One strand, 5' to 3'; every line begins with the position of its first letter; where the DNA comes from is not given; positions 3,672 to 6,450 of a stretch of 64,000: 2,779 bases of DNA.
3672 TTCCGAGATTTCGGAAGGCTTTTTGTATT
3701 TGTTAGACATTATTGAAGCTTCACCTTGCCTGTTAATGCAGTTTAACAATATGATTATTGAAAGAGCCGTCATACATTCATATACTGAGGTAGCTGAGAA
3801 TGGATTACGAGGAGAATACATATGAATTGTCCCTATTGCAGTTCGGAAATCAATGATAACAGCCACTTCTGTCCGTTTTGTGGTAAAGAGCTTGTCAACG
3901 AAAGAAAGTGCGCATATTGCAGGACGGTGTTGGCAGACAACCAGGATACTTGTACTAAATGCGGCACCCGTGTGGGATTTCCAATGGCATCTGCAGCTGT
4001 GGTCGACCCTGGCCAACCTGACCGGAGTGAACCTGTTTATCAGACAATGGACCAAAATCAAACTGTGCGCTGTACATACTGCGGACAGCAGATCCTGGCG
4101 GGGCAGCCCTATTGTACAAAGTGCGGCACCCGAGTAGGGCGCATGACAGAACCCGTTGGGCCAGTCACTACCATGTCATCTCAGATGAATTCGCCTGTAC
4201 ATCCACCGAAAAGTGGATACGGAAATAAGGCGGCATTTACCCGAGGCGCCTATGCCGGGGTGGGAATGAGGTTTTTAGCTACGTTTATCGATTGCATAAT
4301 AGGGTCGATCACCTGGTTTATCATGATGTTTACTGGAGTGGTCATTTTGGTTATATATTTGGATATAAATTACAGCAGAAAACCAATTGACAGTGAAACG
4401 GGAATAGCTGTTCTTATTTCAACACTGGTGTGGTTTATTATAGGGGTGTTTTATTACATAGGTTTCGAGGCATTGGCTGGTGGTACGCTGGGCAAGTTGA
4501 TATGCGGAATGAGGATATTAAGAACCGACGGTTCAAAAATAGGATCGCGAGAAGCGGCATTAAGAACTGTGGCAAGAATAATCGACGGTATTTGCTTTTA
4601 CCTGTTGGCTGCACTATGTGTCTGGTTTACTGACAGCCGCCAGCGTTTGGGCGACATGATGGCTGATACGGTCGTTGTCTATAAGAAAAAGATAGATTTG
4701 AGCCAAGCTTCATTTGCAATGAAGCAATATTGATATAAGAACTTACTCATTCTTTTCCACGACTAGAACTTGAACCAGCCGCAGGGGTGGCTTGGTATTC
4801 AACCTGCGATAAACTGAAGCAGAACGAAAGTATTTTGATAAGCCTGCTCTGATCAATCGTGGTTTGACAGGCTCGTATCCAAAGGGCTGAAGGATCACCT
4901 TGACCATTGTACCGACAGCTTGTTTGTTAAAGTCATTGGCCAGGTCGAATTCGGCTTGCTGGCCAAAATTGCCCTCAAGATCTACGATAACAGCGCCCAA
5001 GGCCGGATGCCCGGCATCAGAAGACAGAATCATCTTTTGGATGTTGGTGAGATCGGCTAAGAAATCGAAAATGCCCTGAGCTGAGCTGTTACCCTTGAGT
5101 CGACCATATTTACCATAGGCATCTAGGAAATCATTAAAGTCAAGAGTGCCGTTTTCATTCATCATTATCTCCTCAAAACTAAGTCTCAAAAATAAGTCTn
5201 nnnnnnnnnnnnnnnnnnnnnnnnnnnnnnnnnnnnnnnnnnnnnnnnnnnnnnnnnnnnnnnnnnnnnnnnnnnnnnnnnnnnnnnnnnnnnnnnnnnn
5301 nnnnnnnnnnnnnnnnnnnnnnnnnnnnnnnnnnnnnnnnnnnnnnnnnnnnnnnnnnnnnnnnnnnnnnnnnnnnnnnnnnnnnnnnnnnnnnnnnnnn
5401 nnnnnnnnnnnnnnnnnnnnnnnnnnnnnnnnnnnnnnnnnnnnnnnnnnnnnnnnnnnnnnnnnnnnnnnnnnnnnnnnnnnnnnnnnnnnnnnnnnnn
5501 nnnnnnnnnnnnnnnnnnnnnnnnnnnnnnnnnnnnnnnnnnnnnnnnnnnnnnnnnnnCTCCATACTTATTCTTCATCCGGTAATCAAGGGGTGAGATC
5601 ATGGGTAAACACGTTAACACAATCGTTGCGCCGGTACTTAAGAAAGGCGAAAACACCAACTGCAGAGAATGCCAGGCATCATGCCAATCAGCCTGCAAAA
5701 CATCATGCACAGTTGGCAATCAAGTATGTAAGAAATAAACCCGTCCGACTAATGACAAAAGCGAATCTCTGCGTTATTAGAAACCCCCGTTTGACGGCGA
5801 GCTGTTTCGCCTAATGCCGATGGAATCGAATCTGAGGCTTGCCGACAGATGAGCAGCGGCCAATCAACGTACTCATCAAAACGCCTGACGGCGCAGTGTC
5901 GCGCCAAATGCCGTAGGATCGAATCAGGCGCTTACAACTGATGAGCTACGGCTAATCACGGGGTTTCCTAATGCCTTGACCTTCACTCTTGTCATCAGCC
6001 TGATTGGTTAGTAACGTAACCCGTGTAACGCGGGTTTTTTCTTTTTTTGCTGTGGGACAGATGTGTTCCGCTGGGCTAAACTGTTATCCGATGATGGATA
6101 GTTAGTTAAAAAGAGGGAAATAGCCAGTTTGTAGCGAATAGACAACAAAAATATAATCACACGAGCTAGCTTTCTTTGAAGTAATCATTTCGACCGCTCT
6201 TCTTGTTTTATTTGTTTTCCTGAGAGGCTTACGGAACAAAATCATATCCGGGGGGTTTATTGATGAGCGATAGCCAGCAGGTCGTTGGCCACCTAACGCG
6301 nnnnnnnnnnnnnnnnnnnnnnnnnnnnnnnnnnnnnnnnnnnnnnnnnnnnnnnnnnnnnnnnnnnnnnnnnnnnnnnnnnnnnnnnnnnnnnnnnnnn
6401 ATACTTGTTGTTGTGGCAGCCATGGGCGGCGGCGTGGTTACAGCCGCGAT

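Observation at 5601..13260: SCIFF precursor and its probable radical-SAM maturase are split by ~6 kb (repeat, terminator and tandem MCP genes)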

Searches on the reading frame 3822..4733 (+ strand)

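Call 3: search_protein_families(library=ncbifam, proteins=[window:3822-4733:+], max_evalue=0.01)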
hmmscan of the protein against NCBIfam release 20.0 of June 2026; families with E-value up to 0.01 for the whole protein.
window:3822-4733:+ (303 aa): 1 family
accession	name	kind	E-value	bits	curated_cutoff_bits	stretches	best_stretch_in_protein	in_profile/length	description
NF011149.0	PRK14559.1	equivalog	2.2e-05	23.4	374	1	2-56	3-56/642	serine/threonine phosphatase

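Call 4: search_protein_families(library=pfam, proteins=[window:3822-4733:+], max_evalue=0.01)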
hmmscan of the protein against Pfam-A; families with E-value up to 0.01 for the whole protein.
window:3822-4733:+ (303 aa): 9 families
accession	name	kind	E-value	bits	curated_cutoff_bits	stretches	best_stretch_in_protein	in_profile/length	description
PF06271.18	RDD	-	1.5e-18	67.8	24.1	1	144-281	1-136/137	RDD family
PF13240.11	Zn_Ribbon_1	-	2.2e-16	59.5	25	3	84-104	2-22/23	zinc-ribbon domain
PF12773.13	DZR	-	7.4e-10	39.3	27.3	1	3-48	1-45/45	Double zinc ribbon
PF13248.11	Zn_ribbon_3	-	3.1e-08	33.3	27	1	80-104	1-25/26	zinc-ribbon domain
PF18912.6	DZR_2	-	3.9e-07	30.2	27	0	2-47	9-55/56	Double zinc ribbon domain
PF17032.10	Zn_ribbon_15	-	2.2e-05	25.6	28.9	0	2-21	54-73/73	zinc-ribbon family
PF24460.1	DUF7575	-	0.00021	21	28.5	1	2-24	5-27/28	Domain of unknown function (DUF7575)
PF07191.17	Zn_ribbon_6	-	0.00072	20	25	0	76-107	11-41/67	Double zinc ribbon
PF10005.14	Zn_ribbon_DZR_6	-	0.00095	20.3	23.4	0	29-63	3-37/93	zinc-ribbon domain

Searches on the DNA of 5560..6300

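Call 9: search_rna_families(source=window, start=5560, end=6300, threshold=evalue, max_evalue=10, show_alignments=4)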
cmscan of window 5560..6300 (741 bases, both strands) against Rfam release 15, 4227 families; matches with E-value up to 10: 1.
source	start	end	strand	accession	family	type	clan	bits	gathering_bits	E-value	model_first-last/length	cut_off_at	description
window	6011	6048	+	RF02589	Spy779816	Gene; sRNA;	-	17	67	6.8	1-88/88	no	S. pyogenes small RNA 779816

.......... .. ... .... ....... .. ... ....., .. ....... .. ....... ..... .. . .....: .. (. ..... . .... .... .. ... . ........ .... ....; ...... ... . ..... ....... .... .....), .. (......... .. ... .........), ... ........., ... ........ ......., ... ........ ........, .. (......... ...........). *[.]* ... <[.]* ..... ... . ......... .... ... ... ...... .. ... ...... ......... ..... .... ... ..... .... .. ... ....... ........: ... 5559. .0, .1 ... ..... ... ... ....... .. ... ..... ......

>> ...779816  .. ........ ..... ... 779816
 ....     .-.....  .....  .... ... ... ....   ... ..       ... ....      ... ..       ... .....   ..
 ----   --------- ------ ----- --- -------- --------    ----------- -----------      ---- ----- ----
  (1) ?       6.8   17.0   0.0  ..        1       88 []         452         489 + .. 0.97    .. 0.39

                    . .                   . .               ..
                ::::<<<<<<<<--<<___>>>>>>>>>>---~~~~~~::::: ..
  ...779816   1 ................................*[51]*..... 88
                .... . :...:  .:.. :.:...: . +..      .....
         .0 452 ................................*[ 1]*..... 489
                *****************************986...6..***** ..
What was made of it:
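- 5739..6016 (+): 278-nt copy (W1) of an interspersed imperfect-palindromic repeat, inserted between the scfA stop codon and its terminator. It holds two ~93-nt tandem inner units (5786-5879 and 5880-5972) and is flanked by AACCCG direct repeats. No Rfam match at E <= 10 (call 9).
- On Any Rfam RNA family (riboswitch, ribozyme, sRNA): In 5560-6300 at E <= 10 only a terminator-like chance hit appeared (call 9).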
